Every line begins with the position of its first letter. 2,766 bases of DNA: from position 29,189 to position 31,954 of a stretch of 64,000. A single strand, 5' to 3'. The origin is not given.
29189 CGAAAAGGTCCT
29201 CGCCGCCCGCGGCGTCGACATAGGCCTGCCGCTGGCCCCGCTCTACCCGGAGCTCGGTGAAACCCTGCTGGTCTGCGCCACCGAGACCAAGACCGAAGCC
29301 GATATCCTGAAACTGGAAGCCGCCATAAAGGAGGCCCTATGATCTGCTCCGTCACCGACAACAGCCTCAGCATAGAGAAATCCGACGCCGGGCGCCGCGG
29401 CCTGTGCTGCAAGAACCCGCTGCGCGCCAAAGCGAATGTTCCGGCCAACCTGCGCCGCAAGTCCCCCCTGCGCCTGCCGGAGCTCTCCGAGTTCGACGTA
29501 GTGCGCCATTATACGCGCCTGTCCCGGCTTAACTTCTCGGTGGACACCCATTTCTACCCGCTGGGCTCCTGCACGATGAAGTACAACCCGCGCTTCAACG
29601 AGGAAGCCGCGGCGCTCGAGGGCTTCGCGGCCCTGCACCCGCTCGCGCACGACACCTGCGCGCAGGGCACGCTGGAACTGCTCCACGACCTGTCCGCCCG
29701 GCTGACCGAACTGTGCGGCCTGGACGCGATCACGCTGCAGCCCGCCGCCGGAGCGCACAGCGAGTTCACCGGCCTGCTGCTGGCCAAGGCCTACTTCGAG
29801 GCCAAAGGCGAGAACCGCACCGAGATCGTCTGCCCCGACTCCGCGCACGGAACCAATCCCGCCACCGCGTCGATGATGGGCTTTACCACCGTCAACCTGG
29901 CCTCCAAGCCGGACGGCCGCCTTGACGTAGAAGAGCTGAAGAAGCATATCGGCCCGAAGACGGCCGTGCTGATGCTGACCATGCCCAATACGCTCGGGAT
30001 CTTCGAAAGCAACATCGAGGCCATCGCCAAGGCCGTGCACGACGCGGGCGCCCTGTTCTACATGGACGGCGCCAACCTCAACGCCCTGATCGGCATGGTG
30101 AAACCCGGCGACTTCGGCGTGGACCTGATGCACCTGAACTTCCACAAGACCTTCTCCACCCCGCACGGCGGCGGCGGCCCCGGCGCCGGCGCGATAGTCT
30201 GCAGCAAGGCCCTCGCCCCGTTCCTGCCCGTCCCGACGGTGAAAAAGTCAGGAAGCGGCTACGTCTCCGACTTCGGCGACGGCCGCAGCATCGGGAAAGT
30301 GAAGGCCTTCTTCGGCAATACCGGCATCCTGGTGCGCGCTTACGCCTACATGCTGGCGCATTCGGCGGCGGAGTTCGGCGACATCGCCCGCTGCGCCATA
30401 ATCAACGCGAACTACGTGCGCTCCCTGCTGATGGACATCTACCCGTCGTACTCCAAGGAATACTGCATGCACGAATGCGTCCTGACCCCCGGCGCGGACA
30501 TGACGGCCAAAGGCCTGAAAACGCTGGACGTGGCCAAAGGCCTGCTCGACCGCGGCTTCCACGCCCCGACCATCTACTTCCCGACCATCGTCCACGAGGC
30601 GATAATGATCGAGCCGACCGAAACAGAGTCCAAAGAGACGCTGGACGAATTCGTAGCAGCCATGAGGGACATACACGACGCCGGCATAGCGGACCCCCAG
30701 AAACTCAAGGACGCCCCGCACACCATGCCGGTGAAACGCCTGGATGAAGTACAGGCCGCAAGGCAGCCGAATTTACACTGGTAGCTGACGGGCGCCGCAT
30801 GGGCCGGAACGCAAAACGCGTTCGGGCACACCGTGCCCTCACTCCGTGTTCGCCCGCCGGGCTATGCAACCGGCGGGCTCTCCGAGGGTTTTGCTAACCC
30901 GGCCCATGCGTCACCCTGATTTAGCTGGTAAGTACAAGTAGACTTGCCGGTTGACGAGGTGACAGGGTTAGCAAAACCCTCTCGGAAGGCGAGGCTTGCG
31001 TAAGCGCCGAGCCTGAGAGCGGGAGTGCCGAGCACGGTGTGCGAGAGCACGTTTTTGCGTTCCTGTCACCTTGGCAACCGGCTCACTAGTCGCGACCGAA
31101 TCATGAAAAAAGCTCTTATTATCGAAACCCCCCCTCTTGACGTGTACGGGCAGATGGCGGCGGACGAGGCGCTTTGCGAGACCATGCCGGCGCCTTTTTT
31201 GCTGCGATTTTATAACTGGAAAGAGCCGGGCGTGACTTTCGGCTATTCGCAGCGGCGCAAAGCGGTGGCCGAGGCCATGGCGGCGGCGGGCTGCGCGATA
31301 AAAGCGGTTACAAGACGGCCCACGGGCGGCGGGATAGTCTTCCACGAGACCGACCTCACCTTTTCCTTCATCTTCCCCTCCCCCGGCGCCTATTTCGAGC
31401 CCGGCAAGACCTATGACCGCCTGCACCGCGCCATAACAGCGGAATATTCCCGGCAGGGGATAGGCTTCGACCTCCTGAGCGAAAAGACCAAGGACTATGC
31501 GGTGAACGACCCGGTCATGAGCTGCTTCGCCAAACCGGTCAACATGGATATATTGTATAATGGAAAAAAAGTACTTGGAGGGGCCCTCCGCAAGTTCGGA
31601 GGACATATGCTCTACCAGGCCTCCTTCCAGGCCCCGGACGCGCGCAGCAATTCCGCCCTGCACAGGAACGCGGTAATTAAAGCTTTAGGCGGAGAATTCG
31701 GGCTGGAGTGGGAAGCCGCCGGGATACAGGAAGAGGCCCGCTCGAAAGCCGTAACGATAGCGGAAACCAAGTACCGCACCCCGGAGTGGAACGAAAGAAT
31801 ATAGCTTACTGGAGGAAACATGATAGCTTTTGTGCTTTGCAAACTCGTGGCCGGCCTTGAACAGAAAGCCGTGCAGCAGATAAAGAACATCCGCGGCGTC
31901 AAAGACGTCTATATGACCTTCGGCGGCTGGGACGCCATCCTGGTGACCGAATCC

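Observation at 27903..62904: Family of structured intergenic repeats with conserved cores but locus-specific closing helices, always wedged between stop codon and next RBS inside operons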

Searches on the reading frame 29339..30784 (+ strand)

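Call 20: search_protein_families(library=pfam, proteins=[window:29339-30784:+])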
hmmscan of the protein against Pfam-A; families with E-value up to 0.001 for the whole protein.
window:29339-30784:+ (481 aa): 4 families
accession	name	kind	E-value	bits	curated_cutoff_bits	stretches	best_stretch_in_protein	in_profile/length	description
PF21478.3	GcvP2_C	-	6.3e-24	84.7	27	1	351-447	3-100/122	Glycine dehydrogenase, C-terminal domain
PF00266.25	Aminotran_5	-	6.2e-11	42.3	21.5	1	149-277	78-207/371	Aminotransferase class-V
PF02347.22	GDC-P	-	4.2e-06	26.3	26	1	31-293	28-280/429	Glycine cleavage system P-protein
PF01212.27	Beta_elim_lyase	-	0.00038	20.3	27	1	118-245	37-170/288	Beta-eliminating lyase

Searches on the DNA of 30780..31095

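Call 86: search_rna_families(source=window, start=30780, end=31095, threshold=evalue, max_evalue=5)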
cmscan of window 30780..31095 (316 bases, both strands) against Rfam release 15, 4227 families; matches with E-value up to 5: 0.
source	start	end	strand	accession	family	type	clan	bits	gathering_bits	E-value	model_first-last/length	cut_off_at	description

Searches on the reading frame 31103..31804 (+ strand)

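Call 20: search_protein_families(library=pfam, proteins=[window:31103-31804:+])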
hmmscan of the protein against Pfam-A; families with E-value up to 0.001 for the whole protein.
window:31103-31804:+ (233 aa): 2 families
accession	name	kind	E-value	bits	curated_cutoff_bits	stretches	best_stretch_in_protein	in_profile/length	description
PF21948.1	LplA-B_cat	-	1.3e-14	55.1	27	1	14-174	2-143/200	Lipoyl protein ligase A/B catalytic domain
PF03099.24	BPL_LplA_LipB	-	2.5e-06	27.9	21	1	68-172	27-125/133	Biotin/lipoate A/B protein ligase family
